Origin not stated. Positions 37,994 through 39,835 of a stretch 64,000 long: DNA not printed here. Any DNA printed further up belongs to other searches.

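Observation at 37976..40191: Low-GC islet between ubiE and mutM encoding a coupled ABC-type ATPase + small PD-(D/E)xK-like protein: candidate two-gene defense module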

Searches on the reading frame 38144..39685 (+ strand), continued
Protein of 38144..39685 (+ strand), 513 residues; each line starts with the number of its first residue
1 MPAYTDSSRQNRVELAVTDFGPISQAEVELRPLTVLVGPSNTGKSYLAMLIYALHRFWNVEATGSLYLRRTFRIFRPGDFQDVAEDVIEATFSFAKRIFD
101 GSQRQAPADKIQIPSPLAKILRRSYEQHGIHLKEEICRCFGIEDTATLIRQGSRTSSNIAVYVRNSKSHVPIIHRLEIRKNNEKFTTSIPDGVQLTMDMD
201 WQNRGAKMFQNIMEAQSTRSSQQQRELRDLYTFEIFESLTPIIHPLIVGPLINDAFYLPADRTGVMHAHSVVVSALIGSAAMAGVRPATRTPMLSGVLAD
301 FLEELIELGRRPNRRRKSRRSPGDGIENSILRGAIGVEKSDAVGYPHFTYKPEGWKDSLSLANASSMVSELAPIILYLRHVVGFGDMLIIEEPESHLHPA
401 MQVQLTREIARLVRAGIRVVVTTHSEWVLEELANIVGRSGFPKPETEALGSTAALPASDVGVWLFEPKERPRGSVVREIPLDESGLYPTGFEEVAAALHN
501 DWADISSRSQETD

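Call 58: search_dna_similar(query=L091:3500-4129:+, collection=phages, mode=protein, max_evalue=0.001, max_rows=30, rows=spread)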
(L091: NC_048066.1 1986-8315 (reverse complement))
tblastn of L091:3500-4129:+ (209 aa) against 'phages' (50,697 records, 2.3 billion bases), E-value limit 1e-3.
Records with a match: 3; places in all: 3; records where one place covers at least 80% of the query: 3.
Best place of each record, by identity: >=99% 3.
By first word of the organism name: Vibrio 3.
By host as written in the record: Vibrio cyclitrophicus 2; Vibrio cyclitrophicus 10N.222.45.E8 1.
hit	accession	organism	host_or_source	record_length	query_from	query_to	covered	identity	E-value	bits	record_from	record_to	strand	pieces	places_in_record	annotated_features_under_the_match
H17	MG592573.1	Vibrio phage 1.202.O._10N.222.45.E8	Vibrio cyclitrophicus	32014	1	209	100%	100.0%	9e-138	430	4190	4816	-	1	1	hypothetical protein | AAA domain protein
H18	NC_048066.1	Vibrio phage 1.202.O._10N.222.45.E8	Vibrio cyclitrophicus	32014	1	209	100%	100.0%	9e-138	430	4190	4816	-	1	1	hypothetical protein | AAA family ATPase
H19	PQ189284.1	Vibrio phage 10N.222.45.E8_PE001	Vibrio cyclitrophicus 10N.222.45.E8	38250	1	209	100%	100.0%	9e-138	430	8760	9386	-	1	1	hypothetical protein (x2)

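Call 59: get_annotated_region(hit=H4, flank=3000)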
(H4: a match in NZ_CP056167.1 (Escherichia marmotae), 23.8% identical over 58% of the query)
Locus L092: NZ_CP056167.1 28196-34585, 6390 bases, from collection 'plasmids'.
description: Escherichia marmotae strain RHBSTW-00777 plasmid pRHBSTW-00777_3, complete sequence
organism: Escherichia marmotae (NCBI taxid 1499973)
taxonomy: Bacteria; Pseudomonadota; Gammaproteobacteria; Enterobacterales; Enterobacteriaceae; Escherichia; Escherichia marmotae
host: -; source: culture,Freshwater sample from upstream of wastewater treatment plant; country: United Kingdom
typing (MOB-suite, as given by PLSDB): conjugative; replicon IncX4; relaxase MOBP; mating-pair formation MPF_T
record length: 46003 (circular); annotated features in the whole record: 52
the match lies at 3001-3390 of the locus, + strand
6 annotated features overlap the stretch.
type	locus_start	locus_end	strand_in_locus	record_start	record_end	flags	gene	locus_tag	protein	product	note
CDS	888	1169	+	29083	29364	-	-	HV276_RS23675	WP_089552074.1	hypothetical protein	-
CDS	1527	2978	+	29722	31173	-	-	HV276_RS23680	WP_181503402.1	AAA family ATPase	-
CDS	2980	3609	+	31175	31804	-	-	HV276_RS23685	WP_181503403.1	hypothetical protein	-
CDS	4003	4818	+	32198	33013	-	-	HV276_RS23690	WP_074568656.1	tyrosine-type recombinase/integrase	GO:0015074 - DNA integration [Evidence IEA]; GO:0006310 - DNA recombination [Evidence IEA]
CDS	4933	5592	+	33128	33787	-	-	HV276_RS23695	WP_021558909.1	division plane positioning ATPase MipZ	-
CDS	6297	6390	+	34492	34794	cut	-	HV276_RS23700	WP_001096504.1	hypothetical protein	-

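Call 60: get_annotated_region(hit=H5, flank=3000)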
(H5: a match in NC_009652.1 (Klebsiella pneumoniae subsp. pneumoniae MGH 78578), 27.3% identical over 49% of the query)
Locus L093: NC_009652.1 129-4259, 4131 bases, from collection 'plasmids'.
description: Klebsiella pneumoniae subsp. pneumoniae MGH 78578 plasmid pKPN6, complete sequence
organism: Klebsiella pneumoniae subsp. pneumoniae MGH 78578 (NCBI taxid 272620)
taxonomy: Bacteria; Pseudomonadota; Gammaproteobacteria; Enterobacterales; Enterobacteriaceae; Klebsiella; Klebsiella pneumoniae; Klebsiella pneumoniae subsp. pneumoniae MGH 78578
host: -; source: -; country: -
typing (MOB-suite, as given by PLSDB): non-mobilizable; replicon ColRNAI_rep_cluster_1987
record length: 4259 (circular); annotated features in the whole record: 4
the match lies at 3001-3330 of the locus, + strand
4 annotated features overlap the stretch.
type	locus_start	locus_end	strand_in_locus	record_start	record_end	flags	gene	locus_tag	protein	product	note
CDS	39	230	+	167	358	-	-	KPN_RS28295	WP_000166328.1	Rop family plasmid primer RNA-binding protein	-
CDS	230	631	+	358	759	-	-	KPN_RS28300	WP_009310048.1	helix-turn-helix domain-containing protein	-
CDS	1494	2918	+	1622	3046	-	-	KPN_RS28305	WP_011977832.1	AAA family ATPase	-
CDS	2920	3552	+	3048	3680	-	-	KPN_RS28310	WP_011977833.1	hypothetical protein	-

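Call 63: search_protein_families(library=padloc, proteins=[L092:1527-2978:+, L092:2980-3609:+, L093:1494-2918:+, L093:2920-3552:+], max_evalue=0.00001)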
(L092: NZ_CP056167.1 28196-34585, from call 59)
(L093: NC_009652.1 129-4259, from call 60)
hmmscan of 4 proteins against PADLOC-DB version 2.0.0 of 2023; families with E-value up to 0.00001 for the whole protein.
L092:1527-2978:+ (483 aa): 52 families (the best 25 are shown)
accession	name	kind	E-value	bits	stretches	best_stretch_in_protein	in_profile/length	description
PDLC04032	PD-T4-4_A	-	1.3e-262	869.9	1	1-482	1-473/474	-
PDLC04033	PD-T4-4_A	-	6.6e-90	300.5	1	1-476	1-455/460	-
PDLC04664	PDC-M47A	-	3.8e-68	228.5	1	1-454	1-421/461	-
PDLC04214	HEC-02A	-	1.6e-18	65.1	1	287-405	170-286/338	-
PDLC04213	HEC-02A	-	2.3e-18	64.9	1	280-407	158-282/337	-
PDLC03878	NsnB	-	3.9e-18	64.3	1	2-448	4-326/345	-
PDLC02979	AriA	-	9.2e-18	63.2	1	2-401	5-373/373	-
PDLC02980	AriA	-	1.4e-15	56.1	1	21-401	1-303/304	-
PDLC00285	PtuA1|PtuA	-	2.6e-12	44.7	1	337-407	264-336/432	AAA ATPase domain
PDLC02358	Old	-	3.4e-12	44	1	359-405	287-333/578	Old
PDLC04146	HEC-02B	-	1.2e-11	42.2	1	283-410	171-292/344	-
PDLC00265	PtuA1|PtuA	-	8.2e-11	39.7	1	14-407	25-378/479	AAA ATPase domain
PDLC02335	AbiLi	-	1e-10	39.2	1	15-402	72-242/326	AbiLi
PDLC04562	PDC-M29A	-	1.9e-10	38.6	1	361-428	276-347/410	-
PDLC00289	PtuA1|PtuA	-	2.7e-10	37.9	1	335-409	227-300/404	AAA ATPase domain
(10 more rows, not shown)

L092:2980-3609:+ (209 aa): 4 families
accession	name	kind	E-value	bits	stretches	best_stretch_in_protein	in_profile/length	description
PDLC04035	PD-T4-4_B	-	3.1e-108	358.1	1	1-208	1-205/206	-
PDLC04034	PD-T4-4_B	-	4.7e-13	47.3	1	24-148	23-137/190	-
PDLC04037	PD-T4-4_B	-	1.8e-09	35.7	1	1-163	1-151/190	-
PDLC04668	PDC-M47B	-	8e-06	23.7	0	39-144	37-130/186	-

L093:1494-2918:+ (474 aa): 56 families (the best 25 are shown)
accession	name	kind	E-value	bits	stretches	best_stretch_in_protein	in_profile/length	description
PDLC04032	PD-T4-4_A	-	4.5e-233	772.4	1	1-473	1-472/474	-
PDLC04033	PD-T4-4_A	-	7.6e-91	303.6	1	1-468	1-456/460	-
PDLC04664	PDC-M47A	-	2.8e-66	222.4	1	1-436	1-412/461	-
PDLC02979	AriA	-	1.6e-20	72.2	1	2-392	5-373/373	-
PDLC03878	NsnB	-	3.3e-20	71.1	1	2-446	4-326/345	-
PDLC04214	HEC-02A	-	9.7e-19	65.8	1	264-396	158-286/338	-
PDLC04213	HEC-02A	-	1.4e-18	65.6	1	266-417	155-298/337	-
PDLC02980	AriA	-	7.5e-15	53.7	1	21-392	1-303/304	-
PDLC04146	HEC-02B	-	1.4e-13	48.6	1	255-397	150-288/344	-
PDLC02358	Old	-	1.8e-13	48.1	1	348-400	285-337/578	Old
PDLC00265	PtuA1|PtuA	-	3.8e-12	44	1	13-398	24-378/479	AAA ATPase domain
PDLC00289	PtuA1|PtuA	-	3.3e-11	40.9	1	317-411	220-311/404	AAA ATPase domain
PDLC04710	PDC-M56A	-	4.3e-11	40.4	1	309-410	207-304/382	-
PDLC04239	PDC-M01A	-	7.6e-11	39.2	1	345-409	408-472/552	-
PDLC04177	HEC-01A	-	8.1e-11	39.6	1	330-399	281-347/393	-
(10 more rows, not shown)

L093:2920-3552:+ (210 aa): 4 families
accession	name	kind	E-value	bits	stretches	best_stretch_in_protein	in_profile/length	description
PDLC04035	PD-T4-4_B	-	3.6e-93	308.9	1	1-208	1-205/206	-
PDLC04037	PD-T4-4_B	-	4.4e-12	44.1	1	1-164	1-152/190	-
PDLC04034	PD-T4-4_B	-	7.1e-11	40.2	1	25-145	24-134/190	-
PDLC04036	PD-T4-4_B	-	3e-06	25.3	1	28-149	26-152/203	-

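Call 77: predict_structure(alignment_id=A4)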
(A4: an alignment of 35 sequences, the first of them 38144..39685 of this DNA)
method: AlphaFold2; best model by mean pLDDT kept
length: 513 residues; sequences in the alignment: 35
mean_pLDDT: 74.8   pTM: 0.82
mean pLDDT of the five models: 74.8, 74.2, 73.5, 72.0, 71.2
residues with pLDDT >= 90: 117; 70-90: 226; 50-70: 99; < 50: 71
segments of 3 or more residues with pLDDT < 50: 1-9, 62-71, 105-108, 198-200, 277-292, 317-319, 440-451, 501-513
pLDDT, mean of each block of 10 residues (from residue 1): 35 90 93 90 90 88 43 65 79 79 53 83 86 89 88 85 77 92 89 61 57 60 70 78 83 90 75 53 33 69 80 56 79 82 71 90 86 89 90 89 92 92 88 74 38 78 85 84 58 63 42 33
secondary structure, 60 per line:
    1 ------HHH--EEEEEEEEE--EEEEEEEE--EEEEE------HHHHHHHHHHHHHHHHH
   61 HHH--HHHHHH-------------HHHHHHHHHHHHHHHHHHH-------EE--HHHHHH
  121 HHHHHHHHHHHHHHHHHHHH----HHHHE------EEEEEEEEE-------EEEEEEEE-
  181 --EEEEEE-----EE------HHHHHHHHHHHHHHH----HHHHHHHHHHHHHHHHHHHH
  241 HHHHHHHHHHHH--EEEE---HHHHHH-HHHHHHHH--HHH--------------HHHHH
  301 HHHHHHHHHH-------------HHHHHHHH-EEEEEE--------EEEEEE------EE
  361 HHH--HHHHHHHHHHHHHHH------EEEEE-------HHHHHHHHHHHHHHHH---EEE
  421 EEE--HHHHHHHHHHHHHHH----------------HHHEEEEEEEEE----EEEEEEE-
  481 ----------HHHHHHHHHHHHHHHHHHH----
elements in order: E12-20 E23-30 E33-37 H44-63 H66-71 H85-103 H115-140 H145-148 E156-164 E172-179 E183-188 H202-216 H221-252 E255-258 H262-267 H269-276 H296-310 H324-331 E333-338 E347-352 H366-380 E387-391 H399-414 E418-423 H426-440 E460-468 E473-479 H491-509

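Call 79: fold_search(model_id=the predicted structure, library=pdb)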
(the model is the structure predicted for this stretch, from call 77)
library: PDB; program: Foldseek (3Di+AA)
matches with E <= 10: 1131; with E <= 0.001: 199
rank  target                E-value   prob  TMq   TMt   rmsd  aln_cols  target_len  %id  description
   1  9n69_D                2.1e-11  1.00  0.32  0.37  21.1       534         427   10  Structure of the retron IA complex with HNH nuclease in the "down" orientation (released 2025-04-23)
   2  9n6c_D                1.1e-10  1.00  0.35  0.41  18.9       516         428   11  Structure of the Retron IA Complex without the HNH Nuclease (released 2025-04-23)
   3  9nnh_C                1.3e-10  1.00  0.40  0.38  15.9       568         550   13  Cryo-EM structure of the Retron Ec78 complex, PtuA:PtuB:RT (4:2:2) (released 2025-10-08)
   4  9kk2_E                1.4e-10  1.00  0.39  0.38  15.1       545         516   13  Cryo-EM structure of the Retron-Eco7 complex (state 5) (released 2025-11-12)
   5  9n6b_A                1.5e-10  1.00  0.35  0.35  21.5       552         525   11  Structure of the retron IA complex with HNH nuclease in the "up" orientation (released 2025-04-23)
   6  9kjx_E                1.7e-10  1.00  0.38  0.39  15.4       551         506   13  Cryo-EM structure of the Retron-Eco7 complex (state 1) (released 2025-11-12)
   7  9kjz_C                2.2e-10  1.00  0.37  0.36  20.7       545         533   14  Cryo-EM structure of the Retron-Eco7 complex (state 3) (released 2025-11-12)
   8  9nnk_C                2.4e-10  1.00  0.39  0.37  15.2       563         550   13  Cryo-EM structure of Retron-displaced free PtuAB complex, PtuA:PtuB (4:2) (released 2025-10-08)
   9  9vhe_D                2.9e-10  1.00  0.39  0.45  12.3       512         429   13  cryoEM structure of retron-Eco7 complex (released 2025-12-31)
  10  9nnb_C                3.1e-10  1.00  0.37  0.35  17.4       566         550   14  Cryo-EM structure of the Retron Ec78 complex, PtuA:PtuB:RT (4:2:1) (released 2025-10-08)
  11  9kjy_D                3.2e-10  1.00  0.39  0.38  15.7       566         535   13  Cryo-EM structure of the Retron-Eco7 complex (state 2) (released 2025-11-12)
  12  9n69_C                3.4e-10  1.00  0.34  0.38  22.1       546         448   11  Structure of the retron IA complex with HNH nuclease in the "down" orientation (released 2025-04-23)
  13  8eea_B                3.8e-10  1.00  0.34  0.45  16.0       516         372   12  Structure of E.coli Septu (PtuAB) complex (released 2023-12-27)
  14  9kjy_E                3.8e-10  1.00  0.37  0.37  15.4       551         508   13  Cryo-EM structure of the Retron-Eco7 complex (state 2) (released 2025-11-12)
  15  9n69_A                3.8e-10  1.00  0.35  0.35  20.6       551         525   10  Structure of the retron IA complex with HNH nuclease in the "down" orientation (released 2025-04-23)
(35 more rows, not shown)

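Call 99: find_encoding_contigs(protein=P0057, flank=3000, max_places=3)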
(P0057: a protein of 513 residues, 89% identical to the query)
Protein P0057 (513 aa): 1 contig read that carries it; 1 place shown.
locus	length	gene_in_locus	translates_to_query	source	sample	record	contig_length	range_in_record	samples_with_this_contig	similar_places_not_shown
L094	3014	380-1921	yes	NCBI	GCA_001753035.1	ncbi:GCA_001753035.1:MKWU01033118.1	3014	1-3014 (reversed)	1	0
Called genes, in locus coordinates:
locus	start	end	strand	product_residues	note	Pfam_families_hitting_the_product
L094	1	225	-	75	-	?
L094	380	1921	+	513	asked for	PF13304:AAA_21, PF13175:AAA_15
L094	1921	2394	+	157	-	-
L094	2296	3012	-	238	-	?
